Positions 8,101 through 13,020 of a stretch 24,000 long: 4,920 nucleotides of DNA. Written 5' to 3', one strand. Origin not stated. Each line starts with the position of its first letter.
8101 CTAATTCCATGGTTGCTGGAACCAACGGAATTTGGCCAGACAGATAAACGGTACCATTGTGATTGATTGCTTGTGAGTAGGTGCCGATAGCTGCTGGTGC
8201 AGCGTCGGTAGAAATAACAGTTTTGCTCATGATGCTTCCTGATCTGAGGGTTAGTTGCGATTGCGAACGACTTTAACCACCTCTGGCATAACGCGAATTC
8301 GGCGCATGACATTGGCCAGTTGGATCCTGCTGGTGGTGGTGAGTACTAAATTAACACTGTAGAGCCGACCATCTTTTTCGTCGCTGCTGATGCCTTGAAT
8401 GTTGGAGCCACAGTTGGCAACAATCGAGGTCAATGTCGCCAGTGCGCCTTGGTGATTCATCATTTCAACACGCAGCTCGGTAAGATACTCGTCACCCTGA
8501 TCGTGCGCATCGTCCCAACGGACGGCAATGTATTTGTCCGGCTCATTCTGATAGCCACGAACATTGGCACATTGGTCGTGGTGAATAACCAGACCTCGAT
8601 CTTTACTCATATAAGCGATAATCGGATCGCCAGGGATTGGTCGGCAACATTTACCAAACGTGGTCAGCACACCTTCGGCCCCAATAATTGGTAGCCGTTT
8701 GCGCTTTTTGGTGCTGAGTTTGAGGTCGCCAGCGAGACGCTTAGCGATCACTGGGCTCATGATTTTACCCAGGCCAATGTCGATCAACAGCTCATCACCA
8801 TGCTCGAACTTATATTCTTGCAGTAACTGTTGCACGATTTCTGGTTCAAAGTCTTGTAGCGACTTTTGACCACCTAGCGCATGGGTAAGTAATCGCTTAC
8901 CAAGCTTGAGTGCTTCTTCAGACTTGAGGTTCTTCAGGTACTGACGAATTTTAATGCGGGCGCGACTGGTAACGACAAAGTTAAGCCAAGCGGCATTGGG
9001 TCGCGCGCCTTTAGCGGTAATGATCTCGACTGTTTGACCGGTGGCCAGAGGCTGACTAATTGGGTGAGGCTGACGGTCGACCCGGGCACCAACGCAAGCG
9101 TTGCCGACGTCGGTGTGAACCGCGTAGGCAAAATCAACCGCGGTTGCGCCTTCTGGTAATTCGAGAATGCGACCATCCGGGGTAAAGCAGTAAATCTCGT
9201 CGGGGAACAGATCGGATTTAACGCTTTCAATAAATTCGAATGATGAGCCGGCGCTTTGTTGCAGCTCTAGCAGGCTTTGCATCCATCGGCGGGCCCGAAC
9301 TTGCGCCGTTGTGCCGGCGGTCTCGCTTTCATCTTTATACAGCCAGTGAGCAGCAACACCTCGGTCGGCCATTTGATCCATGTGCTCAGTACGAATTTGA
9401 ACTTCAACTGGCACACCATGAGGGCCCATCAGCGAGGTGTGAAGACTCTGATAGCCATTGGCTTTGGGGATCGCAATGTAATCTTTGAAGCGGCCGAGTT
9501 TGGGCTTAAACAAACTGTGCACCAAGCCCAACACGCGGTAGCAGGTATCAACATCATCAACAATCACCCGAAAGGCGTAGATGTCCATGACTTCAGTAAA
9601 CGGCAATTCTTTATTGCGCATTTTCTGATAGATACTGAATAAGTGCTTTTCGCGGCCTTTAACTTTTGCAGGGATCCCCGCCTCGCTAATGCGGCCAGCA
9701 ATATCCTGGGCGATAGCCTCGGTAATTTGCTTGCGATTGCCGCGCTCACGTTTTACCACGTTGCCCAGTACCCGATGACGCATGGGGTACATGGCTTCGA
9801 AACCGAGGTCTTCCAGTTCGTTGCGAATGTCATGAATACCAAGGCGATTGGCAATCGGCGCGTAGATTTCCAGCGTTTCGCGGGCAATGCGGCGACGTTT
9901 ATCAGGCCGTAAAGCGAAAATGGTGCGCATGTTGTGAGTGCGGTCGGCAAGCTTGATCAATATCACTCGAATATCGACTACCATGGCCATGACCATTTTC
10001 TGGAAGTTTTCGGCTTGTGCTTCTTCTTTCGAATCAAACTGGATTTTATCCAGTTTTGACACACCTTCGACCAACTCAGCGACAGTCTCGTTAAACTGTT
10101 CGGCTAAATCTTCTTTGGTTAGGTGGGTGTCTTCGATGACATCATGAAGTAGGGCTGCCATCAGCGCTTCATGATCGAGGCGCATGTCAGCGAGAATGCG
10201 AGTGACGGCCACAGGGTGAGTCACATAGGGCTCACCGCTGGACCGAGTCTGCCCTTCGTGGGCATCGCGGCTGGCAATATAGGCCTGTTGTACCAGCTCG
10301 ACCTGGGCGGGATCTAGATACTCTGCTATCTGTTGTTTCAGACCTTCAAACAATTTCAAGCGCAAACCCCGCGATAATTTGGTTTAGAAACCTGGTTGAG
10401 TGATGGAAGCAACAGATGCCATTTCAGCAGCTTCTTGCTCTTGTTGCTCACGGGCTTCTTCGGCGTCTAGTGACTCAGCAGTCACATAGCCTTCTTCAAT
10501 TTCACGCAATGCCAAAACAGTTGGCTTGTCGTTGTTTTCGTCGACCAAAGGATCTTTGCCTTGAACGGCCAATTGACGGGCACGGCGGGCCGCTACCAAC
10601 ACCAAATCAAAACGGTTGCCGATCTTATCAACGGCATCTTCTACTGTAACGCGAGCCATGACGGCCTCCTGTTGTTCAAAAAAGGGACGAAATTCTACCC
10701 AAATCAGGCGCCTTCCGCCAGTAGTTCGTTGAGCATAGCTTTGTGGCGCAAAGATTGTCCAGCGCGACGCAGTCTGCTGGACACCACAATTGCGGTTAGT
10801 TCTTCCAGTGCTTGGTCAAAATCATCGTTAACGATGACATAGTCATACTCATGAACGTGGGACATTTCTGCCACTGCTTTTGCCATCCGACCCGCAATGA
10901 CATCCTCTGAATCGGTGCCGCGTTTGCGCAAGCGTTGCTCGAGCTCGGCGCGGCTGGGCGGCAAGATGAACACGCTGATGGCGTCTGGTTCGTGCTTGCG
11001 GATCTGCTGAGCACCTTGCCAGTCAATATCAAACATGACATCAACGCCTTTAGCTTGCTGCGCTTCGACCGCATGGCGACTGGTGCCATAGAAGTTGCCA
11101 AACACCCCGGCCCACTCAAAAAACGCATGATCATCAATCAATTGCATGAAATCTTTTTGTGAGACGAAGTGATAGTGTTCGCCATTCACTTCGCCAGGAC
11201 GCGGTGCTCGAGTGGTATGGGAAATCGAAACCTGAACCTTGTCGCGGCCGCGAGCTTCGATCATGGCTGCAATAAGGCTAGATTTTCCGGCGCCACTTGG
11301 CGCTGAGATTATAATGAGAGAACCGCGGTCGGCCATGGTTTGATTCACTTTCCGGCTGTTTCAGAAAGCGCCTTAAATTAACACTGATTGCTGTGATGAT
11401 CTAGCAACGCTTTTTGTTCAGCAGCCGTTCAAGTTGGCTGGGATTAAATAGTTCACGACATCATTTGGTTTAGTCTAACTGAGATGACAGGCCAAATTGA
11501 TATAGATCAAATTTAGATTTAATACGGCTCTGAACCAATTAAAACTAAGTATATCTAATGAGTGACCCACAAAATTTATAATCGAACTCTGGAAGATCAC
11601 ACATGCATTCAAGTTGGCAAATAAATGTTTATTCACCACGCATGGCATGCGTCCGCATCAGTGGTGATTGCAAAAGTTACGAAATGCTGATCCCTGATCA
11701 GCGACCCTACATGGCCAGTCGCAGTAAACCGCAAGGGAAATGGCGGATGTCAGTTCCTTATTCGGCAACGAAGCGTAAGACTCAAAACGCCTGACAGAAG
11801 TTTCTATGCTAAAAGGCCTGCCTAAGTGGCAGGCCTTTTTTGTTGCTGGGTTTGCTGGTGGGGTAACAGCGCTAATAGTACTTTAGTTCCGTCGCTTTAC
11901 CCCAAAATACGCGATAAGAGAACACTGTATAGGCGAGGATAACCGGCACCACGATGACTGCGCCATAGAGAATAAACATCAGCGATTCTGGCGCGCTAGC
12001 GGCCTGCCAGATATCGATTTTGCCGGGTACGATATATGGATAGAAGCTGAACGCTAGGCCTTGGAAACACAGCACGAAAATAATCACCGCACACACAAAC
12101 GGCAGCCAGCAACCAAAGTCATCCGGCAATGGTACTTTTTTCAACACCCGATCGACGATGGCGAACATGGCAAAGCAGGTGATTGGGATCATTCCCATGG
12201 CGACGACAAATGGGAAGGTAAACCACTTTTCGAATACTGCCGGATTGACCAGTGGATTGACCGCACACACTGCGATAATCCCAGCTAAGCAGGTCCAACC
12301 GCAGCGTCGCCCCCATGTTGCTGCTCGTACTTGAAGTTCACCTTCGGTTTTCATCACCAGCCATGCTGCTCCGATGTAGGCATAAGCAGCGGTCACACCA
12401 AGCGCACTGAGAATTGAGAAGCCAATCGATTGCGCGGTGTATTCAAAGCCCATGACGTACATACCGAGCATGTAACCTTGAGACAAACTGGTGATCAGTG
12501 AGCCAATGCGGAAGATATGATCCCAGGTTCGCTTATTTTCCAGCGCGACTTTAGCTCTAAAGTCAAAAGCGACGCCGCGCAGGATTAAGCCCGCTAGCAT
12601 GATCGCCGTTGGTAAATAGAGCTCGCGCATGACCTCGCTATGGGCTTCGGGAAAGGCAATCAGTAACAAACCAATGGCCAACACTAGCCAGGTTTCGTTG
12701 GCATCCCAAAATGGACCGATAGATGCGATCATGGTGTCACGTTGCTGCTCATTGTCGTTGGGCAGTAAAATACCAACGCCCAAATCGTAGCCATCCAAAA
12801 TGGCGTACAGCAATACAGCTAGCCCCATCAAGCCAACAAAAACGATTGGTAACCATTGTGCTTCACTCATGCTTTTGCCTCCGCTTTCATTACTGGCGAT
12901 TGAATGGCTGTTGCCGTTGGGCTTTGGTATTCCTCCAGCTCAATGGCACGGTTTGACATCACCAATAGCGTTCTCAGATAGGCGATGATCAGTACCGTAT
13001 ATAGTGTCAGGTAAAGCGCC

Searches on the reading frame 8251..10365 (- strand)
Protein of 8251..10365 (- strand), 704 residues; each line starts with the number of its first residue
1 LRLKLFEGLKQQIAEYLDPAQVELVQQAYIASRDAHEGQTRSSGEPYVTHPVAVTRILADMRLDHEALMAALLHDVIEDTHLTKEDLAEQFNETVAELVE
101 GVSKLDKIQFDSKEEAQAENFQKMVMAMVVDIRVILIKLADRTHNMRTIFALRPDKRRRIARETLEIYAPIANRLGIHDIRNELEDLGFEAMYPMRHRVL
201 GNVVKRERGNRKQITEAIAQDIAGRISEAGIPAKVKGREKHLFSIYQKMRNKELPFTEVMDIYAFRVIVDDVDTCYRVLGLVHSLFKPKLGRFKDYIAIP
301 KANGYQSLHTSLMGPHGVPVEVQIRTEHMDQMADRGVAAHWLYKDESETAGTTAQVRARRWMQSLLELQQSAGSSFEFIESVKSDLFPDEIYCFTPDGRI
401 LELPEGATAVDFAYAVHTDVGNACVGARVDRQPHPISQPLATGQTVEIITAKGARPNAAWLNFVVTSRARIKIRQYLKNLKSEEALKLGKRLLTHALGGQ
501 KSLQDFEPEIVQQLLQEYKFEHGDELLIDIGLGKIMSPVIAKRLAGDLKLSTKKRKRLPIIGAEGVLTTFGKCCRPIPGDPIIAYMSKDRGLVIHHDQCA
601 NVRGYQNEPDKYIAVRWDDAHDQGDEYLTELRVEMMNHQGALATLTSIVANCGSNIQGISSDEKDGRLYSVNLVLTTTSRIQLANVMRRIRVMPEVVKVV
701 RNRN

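Call 38: search_protein_families(library=ncbifam, proteins=[window:8251-10365:-], max_evalue=0.00001)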
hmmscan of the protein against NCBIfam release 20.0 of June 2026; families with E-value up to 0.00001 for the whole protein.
window:8251-10365:- (704 aa): 4 families
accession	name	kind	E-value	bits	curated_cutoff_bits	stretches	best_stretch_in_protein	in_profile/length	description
NF008303.0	PRK11092.1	equivalog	0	1245.6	947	1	4-704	2-702/702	bifunctional GTP diphosphokinase/guanosine-3',5'-bis pyrophosphate 3'-pyrophosphohydrolase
TIGR00691.1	spoT_relA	subfamily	1.7e-251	836.4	499.2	1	28-700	1-686/687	RelA/SpoT family protein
NF008124.0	PRK10872.1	equivalog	8.5e-130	434.5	728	2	41-548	49-564/744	GTP diphosphokinase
NF053588.1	GTPPhKinYjbM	equivalog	1.5e-08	34.7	320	1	235-343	40-159/201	GTP diphosphokinase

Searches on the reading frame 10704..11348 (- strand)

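Call 38: search_protein_families(library=ncbifam, proteins=[window:10704-11348:-], max_evalue=0.00001)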
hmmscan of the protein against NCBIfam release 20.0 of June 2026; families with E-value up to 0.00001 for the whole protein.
window:10704-11348:- (214 aa): 5 families
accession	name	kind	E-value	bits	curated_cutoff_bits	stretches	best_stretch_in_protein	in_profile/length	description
TIGR03263.1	guanyl_kin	equivalog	3.2e-74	248.5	160.45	1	9-189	1-179/180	guanylate kinase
NF011324.0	PRK14737.1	equivalog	4.9e-53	179.7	318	1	9-191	5-185/187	guanylate kinase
NF011325.0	PRK14738.1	equivalog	5.4e-52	176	263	1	2-194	6-198/206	guanylate kinase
TIGR02322.1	phosphon_PhnN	equivalog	1.1e-13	51.3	156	1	9-186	1-174/179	phosphonate metabolism protein/1,5-bisphosphokinase (PRPP-forming) PhnN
NF007485.0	PRK10078.1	equivalog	6.5e-11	42.3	153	1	9-191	2-177/186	ribose 1,5-bisphosphokinase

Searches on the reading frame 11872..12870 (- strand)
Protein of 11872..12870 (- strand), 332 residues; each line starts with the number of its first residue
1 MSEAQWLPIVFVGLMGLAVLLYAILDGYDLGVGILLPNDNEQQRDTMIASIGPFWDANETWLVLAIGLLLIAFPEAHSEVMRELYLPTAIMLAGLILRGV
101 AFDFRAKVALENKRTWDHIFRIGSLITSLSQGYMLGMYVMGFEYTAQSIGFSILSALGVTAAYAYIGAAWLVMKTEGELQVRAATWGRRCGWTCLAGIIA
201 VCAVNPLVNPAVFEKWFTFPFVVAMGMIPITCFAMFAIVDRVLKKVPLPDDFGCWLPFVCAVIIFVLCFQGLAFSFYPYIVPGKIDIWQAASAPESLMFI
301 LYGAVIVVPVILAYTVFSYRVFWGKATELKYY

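Call 38: search_protein_families(library=ncbifam, proteins=[window:11872-12870:-], max_evalue=0.00001)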
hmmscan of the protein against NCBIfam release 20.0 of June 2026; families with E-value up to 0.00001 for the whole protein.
window:11872-12870:- (332 aa): 3 families
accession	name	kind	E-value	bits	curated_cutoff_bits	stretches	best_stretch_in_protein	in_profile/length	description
TIGR00203.1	cydB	equivalog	3.3e-36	125.3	117.3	1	10-200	10-217/378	cytochrome d ubiquinol oxidase subunit II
NF011579.0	PRK15003.1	equivalog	8.5e-25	87.8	718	1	7-186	7-203/379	cytochrome d ubiquinol oxidase subunit II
NF011602.0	PRK15028.1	equivalog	9.5e-25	87.8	681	1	7-189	7-206/378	cytochrome d ubiquinol oxidase subunit II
